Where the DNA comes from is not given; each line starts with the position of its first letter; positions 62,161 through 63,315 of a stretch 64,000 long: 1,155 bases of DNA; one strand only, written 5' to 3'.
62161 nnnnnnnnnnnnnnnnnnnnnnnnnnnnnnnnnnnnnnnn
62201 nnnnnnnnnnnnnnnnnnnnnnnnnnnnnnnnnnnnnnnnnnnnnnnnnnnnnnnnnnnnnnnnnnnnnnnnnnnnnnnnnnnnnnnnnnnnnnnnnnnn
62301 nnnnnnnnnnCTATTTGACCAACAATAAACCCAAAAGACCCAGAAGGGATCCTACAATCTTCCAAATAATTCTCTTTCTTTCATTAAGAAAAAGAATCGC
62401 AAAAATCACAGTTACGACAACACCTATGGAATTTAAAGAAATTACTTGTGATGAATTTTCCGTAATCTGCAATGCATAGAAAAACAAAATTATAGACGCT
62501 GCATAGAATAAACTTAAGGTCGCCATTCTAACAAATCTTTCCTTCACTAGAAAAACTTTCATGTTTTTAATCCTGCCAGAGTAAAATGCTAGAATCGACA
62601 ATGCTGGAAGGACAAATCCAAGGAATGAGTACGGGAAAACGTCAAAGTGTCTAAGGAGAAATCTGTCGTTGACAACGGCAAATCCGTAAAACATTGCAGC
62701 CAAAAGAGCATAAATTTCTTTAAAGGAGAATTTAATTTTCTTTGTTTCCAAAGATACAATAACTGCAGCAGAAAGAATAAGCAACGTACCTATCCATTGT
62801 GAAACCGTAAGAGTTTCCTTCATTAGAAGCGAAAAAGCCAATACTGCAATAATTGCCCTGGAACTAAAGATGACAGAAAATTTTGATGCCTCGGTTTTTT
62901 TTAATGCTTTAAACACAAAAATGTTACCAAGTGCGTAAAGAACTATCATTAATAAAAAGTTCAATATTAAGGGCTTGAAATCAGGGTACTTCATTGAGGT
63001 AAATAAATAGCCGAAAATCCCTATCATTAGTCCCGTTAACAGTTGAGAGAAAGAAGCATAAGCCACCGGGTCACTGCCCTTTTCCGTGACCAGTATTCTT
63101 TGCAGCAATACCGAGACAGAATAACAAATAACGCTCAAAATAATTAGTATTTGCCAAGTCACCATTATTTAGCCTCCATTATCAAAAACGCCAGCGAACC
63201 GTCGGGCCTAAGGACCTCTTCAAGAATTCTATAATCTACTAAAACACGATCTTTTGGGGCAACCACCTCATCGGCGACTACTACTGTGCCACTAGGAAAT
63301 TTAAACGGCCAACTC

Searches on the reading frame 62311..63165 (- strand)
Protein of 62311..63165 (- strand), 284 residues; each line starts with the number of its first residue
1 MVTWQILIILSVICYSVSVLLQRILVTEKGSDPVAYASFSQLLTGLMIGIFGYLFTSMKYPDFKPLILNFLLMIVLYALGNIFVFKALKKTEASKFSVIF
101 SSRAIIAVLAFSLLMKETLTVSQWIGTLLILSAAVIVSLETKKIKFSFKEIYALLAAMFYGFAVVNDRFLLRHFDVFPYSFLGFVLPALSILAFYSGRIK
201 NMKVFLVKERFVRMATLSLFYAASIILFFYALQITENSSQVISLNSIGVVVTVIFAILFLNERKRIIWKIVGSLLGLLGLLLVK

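Call 8: search_protein_families(library=pfam, proteins=[window:62311-63165:-], max_evalue=0.001)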
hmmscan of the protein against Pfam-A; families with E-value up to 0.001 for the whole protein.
window:62311-63165:- (284 aa): 2 families
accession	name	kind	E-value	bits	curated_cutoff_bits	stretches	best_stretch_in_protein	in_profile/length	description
PF00892.27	EamA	-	6.4e-28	98.1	28.2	2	4-138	3-134/135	EamA-like transporter family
PF10639.15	TMEM234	-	4.1e-06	27.3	30.1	0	202-283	35-112/113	Putative transmembrane family 234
